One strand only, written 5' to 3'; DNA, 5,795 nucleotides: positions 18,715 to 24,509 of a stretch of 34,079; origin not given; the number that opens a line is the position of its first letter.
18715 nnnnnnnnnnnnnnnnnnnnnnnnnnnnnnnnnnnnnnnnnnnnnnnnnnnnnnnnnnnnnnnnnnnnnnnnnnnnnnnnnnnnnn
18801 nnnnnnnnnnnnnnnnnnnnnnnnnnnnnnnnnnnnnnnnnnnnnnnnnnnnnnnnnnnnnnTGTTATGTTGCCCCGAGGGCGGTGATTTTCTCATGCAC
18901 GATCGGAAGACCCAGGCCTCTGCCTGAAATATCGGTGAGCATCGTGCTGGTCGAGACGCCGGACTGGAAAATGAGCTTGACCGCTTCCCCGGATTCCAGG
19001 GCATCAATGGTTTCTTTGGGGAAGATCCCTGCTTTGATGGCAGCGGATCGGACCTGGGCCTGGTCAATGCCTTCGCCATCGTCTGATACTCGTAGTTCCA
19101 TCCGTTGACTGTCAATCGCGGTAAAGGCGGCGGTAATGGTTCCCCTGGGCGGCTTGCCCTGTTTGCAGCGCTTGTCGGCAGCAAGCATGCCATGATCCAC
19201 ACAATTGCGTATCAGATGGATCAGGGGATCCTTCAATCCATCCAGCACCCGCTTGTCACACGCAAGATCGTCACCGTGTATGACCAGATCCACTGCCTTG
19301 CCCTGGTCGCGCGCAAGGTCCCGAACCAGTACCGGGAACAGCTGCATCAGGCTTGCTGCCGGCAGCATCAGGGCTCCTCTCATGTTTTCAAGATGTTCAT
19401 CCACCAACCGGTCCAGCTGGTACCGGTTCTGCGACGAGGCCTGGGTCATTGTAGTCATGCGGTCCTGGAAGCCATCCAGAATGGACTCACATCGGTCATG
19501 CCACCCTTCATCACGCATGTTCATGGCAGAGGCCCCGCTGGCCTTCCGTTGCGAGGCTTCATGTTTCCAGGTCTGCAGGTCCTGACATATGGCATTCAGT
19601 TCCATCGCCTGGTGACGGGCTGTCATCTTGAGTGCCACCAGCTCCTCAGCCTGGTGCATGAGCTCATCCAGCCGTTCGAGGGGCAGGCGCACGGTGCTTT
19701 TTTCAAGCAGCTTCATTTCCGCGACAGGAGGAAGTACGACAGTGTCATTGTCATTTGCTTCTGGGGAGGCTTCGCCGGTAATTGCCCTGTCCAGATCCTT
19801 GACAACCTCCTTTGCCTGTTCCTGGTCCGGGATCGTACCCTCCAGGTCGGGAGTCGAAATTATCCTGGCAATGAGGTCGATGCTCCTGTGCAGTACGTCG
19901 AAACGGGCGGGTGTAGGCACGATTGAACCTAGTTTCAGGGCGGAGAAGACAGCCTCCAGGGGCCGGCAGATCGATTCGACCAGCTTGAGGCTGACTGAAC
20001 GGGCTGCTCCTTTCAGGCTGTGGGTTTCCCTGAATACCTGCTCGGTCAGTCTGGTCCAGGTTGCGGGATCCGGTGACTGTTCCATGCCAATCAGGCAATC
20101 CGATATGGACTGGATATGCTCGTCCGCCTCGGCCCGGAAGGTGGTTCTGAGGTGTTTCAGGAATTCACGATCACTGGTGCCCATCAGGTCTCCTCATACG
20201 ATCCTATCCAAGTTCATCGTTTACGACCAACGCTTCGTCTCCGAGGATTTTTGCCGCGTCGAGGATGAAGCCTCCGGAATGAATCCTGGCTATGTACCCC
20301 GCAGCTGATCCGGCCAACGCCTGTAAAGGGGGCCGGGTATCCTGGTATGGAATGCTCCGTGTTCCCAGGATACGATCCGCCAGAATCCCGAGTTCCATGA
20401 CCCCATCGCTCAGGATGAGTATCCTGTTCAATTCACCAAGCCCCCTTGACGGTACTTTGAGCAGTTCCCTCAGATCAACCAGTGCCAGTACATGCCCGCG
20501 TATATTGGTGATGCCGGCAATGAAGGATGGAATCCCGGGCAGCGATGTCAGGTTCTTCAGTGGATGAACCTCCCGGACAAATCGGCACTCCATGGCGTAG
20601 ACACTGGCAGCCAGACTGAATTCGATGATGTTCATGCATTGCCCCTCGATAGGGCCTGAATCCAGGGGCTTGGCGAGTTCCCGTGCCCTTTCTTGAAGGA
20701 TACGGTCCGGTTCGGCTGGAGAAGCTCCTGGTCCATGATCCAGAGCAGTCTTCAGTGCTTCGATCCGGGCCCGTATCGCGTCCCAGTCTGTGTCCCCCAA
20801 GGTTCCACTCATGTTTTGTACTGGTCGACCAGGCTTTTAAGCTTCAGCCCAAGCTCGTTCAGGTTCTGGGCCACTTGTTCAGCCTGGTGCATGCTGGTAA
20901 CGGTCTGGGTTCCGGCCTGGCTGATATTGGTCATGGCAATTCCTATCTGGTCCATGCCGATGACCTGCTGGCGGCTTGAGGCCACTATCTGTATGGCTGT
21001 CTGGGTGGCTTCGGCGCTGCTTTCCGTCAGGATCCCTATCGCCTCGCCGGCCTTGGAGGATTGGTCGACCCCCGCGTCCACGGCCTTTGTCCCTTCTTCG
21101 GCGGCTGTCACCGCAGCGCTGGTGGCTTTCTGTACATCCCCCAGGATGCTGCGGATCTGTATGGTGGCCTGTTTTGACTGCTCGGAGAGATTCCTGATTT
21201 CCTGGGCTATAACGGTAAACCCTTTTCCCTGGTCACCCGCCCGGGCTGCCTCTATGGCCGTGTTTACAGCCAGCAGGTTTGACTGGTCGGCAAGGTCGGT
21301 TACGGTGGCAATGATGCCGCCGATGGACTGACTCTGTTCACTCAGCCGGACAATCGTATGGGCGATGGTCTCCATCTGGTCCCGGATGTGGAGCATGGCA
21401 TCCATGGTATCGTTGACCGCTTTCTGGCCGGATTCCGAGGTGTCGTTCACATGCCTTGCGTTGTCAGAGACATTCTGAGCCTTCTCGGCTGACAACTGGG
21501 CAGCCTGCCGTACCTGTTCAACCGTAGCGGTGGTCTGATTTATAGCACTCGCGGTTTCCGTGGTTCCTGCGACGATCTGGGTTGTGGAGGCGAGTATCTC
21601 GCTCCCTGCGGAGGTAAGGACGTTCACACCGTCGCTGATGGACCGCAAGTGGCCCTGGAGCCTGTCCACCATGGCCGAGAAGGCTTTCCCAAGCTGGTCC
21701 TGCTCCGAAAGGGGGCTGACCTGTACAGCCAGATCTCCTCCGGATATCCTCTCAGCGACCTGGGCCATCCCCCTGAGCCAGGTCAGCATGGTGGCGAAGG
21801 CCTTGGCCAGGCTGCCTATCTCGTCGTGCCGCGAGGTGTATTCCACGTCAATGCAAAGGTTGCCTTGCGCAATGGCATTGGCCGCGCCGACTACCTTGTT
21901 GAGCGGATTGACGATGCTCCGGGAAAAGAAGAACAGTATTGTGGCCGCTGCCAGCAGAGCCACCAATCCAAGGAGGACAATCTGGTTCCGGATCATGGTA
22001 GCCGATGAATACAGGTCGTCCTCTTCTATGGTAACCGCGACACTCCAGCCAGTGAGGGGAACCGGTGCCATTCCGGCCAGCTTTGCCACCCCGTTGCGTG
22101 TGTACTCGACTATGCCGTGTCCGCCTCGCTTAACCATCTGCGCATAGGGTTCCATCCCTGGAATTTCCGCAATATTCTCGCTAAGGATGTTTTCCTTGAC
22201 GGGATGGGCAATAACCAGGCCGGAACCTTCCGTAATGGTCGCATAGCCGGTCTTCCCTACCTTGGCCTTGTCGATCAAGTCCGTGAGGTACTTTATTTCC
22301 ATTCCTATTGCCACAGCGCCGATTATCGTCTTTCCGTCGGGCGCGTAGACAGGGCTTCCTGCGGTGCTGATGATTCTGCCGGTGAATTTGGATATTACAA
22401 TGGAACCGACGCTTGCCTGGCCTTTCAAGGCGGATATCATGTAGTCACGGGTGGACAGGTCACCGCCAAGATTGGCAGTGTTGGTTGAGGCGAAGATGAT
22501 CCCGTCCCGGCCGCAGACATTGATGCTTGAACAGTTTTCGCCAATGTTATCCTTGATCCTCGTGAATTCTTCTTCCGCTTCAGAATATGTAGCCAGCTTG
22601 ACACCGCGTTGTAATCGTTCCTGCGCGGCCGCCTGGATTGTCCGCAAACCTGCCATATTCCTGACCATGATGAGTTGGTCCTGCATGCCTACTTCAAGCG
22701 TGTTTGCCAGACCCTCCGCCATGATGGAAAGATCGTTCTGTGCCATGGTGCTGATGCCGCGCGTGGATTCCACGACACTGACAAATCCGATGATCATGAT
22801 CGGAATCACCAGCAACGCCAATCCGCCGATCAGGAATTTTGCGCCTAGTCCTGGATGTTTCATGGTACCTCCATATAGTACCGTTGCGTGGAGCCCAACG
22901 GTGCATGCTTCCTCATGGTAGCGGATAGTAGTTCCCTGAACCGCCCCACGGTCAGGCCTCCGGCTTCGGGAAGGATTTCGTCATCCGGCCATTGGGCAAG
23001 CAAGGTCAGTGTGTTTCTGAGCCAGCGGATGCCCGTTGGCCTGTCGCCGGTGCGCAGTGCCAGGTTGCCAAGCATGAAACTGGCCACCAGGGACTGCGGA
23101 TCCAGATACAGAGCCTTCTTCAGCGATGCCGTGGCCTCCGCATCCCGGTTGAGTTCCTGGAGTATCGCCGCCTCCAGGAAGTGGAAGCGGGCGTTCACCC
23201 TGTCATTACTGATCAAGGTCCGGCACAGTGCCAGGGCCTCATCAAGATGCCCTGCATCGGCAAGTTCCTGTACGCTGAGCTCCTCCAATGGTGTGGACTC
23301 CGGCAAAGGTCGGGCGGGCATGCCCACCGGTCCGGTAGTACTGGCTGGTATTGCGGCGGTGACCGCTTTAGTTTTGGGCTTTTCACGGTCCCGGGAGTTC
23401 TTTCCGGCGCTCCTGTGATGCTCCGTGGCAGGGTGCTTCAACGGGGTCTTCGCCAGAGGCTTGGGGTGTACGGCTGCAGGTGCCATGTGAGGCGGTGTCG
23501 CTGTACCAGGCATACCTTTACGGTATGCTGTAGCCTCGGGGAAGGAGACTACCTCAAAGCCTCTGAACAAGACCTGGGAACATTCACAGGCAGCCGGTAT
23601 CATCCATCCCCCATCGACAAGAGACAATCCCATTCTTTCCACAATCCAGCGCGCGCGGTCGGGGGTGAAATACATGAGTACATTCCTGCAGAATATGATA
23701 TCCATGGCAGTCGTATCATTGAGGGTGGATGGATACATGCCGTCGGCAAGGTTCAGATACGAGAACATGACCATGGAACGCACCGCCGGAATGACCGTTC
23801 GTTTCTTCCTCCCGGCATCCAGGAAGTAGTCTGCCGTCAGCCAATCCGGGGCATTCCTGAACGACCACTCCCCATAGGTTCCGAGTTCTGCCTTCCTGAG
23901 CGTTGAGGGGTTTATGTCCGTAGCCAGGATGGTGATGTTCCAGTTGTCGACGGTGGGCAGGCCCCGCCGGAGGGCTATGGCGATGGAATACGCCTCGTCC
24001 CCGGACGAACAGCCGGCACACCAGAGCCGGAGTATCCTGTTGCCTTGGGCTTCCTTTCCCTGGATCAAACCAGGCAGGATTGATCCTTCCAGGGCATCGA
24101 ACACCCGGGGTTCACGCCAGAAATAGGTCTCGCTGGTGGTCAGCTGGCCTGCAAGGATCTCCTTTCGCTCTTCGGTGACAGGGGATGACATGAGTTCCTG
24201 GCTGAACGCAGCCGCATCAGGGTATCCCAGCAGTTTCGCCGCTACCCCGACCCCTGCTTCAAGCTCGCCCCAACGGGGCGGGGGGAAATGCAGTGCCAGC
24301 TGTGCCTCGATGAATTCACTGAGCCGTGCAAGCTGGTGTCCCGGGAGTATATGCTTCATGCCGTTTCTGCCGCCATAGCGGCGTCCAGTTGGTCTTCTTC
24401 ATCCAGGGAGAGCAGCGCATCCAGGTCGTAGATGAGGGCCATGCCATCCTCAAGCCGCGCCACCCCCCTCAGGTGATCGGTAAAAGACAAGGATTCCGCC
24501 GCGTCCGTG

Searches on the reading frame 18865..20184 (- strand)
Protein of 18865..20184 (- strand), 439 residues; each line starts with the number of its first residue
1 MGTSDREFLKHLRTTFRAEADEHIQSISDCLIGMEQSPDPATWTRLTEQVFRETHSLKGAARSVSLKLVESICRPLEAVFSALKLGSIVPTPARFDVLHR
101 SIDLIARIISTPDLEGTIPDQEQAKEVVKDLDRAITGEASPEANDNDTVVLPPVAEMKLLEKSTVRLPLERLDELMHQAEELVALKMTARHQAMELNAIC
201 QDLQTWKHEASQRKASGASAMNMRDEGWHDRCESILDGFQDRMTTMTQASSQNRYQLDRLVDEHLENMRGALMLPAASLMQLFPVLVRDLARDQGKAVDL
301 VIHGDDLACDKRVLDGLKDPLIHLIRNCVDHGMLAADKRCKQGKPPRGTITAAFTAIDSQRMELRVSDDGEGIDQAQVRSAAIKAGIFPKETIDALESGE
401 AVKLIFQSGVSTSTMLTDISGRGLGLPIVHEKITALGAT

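Call 7: search_protein_families(library=pfam, proteins=[window:18865-20184:-])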
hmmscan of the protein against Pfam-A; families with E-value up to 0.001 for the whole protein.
window:18865-20184:- (439 aa): 2 families
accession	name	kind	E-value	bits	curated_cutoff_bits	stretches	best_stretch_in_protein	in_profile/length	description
PF01627.28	Hpt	-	1.2e-10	41.9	24.6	1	12-105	2-81/84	Hpt domain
PF02518.31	HATPase_c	-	1.9e-09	38.4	26.4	1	319-437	4-88/111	Histidine kinase-, DNA gyrase B-, and HSP90-like ATPase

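Call 24: find_encoding_contigs(protein=window:18868-20184:-, flank=10000)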
Protein window:18868-20184:- (439 aa): 1 contig read that carries it; 1 place shown.
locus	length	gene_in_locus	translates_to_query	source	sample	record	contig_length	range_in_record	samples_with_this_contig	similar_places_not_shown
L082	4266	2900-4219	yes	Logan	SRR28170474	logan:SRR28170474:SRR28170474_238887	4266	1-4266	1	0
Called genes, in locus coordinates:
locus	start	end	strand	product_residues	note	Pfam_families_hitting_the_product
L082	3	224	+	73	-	?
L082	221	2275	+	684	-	PF02743:dCache_1, PF00672:HAMP, PF00015:MCPsignal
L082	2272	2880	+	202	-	PF01584:CheW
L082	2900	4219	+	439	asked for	PF01627:Hpt, PF02518:HATPase_c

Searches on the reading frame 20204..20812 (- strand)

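Call 7: search_protein_families(library=pfam, proteins=[window:20204-20812:-])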
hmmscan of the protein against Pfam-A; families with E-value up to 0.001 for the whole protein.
window:20204-20812:- (202 aa): 1 family
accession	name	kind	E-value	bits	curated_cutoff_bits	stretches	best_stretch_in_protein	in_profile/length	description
PF01584.24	CheW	-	2.6e-22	79.4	23.5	1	63-192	3-136/138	CheW-like domain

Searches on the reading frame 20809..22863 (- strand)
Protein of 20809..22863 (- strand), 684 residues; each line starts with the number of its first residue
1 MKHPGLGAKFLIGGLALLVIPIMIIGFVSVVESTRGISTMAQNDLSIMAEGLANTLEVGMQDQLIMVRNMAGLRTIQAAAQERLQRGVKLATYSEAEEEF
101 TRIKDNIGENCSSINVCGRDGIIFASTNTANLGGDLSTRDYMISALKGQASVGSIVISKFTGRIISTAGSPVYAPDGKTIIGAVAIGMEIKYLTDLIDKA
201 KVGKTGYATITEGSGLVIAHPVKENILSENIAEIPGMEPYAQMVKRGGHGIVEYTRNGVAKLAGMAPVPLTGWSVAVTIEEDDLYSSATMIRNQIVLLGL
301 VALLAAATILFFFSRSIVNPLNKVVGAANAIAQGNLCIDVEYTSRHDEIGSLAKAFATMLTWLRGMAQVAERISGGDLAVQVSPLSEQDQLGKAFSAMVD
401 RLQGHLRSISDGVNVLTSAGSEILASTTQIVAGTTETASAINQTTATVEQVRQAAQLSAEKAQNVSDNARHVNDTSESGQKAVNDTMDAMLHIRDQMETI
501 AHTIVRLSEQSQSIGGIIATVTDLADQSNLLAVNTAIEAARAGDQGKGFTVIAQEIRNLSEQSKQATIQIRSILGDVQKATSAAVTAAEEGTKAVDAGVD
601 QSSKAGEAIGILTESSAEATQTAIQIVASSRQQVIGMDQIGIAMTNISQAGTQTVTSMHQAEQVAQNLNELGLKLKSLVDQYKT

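Call 7: search_protein_families(library=pfam, proteins=[window:20809-22863:-])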
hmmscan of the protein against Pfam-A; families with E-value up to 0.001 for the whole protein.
window:20809-22863:- (684 aa): 3 families
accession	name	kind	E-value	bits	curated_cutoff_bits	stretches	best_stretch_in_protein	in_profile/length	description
PF00015.26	MCPsignal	-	1.2e-31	110.4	34.6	1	466-649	1-170/172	Methyl-accepting chemotaxis protein (MCP) signalling domain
PF02743.24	dCache_1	-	7.5e-22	78.5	45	1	42-278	8-240/240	Cache domain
PF00672.30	HAMP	-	1.1e-17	64.5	25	1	312-360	1-48/53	HAMP domain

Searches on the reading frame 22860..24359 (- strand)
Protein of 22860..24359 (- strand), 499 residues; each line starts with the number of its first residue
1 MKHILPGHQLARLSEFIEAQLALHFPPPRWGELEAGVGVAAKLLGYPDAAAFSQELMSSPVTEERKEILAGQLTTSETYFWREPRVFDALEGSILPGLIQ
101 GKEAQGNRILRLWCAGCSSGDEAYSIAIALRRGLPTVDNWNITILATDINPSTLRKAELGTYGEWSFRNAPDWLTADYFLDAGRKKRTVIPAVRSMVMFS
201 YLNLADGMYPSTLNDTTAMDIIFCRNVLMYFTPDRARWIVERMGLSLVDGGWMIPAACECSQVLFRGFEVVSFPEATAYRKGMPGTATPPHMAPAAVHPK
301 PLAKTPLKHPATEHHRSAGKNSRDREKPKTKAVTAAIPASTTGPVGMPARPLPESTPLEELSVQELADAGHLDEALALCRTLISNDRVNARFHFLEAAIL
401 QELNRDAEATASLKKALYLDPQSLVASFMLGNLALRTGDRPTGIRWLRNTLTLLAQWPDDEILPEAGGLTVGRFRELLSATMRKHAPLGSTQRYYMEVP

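Call 7: search_protein_families(library=pfam, proteins=[window:22860-24359:-])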
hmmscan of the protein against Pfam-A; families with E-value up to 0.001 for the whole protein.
window:22860-24359:- (499 aa): 4 families
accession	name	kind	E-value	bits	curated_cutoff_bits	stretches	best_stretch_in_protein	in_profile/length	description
PF01739.24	CheR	-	2.5e-41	141.7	27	1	77-253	2-171/195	CheR methyltransferase, SAM binding domain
PF07719.23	TPR_2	-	2.3e-05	24.6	27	0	390-422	1-33/34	Tetratricopeptide repeat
PF13432.12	TPR_16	-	0.00015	22.6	32.7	0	364-423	5-64/65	Tetratricopeptide repeat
PF14559.12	TPR_19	-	0.00054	20.7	25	0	366-428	1-64/68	Tetratricopeptide repeat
